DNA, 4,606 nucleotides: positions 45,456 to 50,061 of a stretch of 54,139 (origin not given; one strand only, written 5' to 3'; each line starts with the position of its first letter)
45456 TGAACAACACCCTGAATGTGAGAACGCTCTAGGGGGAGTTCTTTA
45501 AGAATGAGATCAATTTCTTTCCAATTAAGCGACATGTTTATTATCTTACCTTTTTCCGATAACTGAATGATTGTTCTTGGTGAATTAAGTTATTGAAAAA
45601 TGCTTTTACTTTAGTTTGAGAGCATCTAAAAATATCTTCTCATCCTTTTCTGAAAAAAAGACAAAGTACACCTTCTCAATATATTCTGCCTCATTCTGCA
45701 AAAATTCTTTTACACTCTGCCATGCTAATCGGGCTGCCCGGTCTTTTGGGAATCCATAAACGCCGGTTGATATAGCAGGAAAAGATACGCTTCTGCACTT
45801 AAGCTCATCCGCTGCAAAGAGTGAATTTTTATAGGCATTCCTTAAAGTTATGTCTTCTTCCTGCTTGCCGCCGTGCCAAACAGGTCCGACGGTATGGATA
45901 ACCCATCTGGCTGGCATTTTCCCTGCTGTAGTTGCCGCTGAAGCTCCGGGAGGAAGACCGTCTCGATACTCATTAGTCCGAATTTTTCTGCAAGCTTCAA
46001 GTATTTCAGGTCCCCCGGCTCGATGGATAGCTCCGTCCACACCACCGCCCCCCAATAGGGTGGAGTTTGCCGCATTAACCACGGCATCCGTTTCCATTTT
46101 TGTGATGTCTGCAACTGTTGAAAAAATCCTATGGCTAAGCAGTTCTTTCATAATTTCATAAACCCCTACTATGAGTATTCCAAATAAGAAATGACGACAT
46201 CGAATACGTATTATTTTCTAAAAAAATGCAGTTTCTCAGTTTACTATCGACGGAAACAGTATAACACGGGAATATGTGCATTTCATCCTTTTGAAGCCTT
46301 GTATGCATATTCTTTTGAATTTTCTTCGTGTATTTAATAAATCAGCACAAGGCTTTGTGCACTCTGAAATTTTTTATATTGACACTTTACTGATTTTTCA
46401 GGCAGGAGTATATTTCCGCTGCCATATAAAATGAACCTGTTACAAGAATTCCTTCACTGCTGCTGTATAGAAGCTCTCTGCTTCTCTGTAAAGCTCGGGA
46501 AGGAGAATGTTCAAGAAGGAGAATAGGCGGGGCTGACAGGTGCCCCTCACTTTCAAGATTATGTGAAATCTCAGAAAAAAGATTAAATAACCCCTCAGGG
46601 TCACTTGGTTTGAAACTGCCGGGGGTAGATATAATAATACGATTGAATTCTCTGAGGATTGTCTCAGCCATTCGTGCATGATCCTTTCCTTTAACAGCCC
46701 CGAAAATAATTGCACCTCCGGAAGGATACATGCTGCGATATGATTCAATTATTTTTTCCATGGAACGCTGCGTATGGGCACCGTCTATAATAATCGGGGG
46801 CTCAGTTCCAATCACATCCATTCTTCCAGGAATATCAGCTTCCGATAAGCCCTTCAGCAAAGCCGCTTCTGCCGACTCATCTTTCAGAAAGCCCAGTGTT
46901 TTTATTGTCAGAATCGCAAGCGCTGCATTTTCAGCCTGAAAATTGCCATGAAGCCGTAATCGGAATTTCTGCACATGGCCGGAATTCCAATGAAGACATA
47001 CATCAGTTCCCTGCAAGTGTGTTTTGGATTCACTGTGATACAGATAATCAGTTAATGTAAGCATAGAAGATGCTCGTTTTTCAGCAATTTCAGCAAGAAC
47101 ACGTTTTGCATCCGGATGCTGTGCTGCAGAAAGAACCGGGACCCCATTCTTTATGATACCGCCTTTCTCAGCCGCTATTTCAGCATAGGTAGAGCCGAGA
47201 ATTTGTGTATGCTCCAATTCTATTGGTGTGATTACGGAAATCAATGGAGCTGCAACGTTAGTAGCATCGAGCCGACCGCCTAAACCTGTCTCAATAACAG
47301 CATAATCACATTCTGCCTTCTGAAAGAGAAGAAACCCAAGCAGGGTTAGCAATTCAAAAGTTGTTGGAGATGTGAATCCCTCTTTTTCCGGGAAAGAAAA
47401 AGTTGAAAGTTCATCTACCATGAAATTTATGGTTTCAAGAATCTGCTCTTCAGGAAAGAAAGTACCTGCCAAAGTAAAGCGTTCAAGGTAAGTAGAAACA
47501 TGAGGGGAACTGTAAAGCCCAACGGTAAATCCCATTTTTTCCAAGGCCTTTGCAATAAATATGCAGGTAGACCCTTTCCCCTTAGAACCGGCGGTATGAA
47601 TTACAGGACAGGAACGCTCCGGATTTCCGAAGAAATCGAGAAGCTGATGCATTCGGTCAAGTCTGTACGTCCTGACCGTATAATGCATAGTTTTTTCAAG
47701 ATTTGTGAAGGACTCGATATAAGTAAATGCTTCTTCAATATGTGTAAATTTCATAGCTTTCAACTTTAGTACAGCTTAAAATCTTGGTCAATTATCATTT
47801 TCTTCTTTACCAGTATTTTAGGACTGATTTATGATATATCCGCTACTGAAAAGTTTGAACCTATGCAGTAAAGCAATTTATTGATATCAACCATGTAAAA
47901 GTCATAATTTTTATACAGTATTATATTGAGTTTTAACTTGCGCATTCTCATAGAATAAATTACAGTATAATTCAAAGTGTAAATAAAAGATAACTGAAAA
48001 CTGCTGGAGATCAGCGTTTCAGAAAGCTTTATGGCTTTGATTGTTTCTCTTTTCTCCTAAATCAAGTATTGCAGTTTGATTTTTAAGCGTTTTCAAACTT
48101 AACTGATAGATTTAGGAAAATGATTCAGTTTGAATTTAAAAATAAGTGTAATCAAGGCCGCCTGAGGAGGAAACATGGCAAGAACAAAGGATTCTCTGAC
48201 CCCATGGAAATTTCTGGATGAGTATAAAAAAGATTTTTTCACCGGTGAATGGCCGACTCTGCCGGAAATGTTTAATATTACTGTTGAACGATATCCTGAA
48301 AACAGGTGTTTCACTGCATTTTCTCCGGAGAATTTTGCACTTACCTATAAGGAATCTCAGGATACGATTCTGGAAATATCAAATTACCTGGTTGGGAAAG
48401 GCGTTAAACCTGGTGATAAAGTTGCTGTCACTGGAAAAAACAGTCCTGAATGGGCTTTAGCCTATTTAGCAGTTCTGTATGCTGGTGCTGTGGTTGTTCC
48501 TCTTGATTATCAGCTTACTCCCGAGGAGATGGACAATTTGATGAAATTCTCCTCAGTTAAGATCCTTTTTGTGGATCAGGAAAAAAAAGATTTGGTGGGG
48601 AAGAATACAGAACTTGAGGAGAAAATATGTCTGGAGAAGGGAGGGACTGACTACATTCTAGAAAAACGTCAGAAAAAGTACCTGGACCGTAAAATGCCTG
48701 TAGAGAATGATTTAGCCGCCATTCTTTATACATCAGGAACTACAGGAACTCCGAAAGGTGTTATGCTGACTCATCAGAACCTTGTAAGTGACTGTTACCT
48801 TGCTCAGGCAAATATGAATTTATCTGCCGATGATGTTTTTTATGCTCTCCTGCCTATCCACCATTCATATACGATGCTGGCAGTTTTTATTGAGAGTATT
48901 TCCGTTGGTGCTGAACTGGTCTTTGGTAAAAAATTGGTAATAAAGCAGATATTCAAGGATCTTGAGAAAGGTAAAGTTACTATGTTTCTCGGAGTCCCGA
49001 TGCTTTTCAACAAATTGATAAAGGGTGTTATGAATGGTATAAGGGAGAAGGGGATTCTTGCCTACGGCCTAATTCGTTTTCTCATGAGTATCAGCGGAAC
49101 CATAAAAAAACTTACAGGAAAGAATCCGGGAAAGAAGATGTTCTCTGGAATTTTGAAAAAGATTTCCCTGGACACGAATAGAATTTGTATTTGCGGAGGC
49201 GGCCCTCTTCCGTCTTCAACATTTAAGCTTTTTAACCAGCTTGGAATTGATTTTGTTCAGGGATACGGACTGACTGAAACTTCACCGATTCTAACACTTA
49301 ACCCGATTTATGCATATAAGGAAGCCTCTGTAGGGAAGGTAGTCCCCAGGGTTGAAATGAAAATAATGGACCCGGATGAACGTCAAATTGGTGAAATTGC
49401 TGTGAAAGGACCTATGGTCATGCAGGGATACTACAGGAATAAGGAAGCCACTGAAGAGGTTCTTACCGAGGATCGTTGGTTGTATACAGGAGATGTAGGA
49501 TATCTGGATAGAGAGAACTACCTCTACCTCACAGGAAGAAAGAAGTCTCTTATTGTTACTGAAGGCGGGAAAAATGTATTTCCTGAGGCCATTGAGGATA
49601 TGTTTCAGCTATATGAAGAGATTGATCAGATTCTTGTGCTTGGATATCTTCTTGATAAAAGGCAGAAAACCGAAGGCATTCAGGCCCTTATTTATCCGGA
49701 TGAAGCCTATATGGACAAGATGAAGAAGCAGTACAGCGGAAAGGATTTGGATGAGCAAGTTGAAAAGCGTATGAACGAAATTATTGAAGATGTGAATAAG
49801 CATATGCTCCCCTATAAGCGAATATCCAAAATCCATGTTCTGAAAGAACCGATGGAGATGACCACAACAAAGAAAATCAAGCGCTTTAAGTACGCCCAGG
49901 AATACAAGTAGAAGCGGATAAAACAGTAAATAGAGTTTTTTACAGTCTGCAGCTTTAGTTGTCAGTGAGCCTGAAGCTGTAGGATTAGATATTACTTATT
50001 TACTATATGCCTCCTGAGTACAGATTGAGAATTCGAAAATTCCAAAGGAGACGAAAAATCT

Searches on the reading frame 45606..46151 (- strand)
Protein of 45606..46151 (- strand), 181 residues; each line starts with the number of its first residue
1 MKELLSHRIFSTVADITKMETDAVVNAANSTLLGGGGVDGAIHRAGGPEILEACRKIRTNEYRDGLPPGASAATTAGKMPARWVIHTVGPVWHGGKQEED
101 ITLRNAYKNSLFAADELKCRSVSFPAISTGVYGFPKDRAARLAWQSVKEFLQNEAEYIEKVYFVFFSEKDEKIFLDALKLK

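Call 27: search_protein_families(library=pfam, proteins=[window:45606-46151:-], max_evalue=0.00001)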
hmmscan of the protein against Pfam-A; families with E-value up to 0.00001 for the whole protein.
window:45606-46151:- (181 aa): 1 family
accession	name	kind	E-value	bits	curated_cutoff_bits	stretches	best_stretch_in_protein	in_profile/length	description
PF01661.27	Macro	-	1.1e-43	148.3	22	1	25-143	1-118/118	Macro domain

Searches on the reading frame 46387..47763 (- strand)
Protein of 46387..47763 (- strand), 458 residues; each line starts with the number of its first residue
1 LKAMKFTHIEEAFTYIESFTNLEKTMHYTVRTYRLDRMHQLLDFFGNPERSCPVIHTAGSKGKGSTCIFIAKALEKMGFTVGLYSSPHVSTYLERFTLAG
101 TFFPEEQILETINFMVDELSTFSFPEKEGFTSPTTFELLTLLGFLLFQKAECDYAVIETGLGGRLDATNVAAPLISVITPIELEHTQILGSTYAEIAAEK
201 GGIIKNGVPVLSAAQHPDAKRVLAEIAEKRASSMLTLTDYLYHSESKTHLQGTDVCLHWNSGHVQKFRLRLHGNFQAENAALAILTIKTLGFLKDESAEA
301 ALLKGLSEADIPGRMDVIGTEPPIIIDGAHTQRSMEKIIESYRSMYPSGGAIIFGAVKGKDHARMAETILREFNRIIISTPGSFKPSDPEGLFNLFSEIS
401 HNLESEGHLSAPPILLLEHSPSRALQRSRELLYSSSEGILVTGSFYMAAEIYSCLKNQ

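Call 27: search_protein_families(library=pfam, proteins=[window:46387-47763:-], max_evalue=0.00001)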
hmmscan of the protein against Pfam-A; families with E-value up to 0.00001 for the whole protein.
window:46387-47763:- (458 aa): 2 families
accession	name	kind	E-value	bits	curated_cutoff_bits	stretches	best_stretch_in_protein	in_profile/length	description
PF08245.18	Mur_ligase_M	-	4.1e-13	50.2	24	1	58-286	2-199/200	Mur ligase middle domain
PF02875.26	Mur_ligase_C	-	1.3e-09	39.4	28.4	1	313-382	1-78/127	Mur ligase, glutamate ligase domain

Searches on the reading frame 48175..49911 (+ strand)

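Call 27: search_protein_families(library=pfam, proteins=[window:48175-49911:+], max_evalue=0.00001)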
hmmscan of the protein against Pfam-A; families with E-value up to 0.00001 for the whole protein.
window:48175-49911:+ (578 aa): 1 family
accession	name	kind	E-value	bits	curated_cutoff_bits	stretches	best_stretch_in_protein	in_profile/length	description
PF00501.34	AMP-binding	-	2.9e-84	283.5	29.9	1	36-420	4-384/384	AMP-binding enzyme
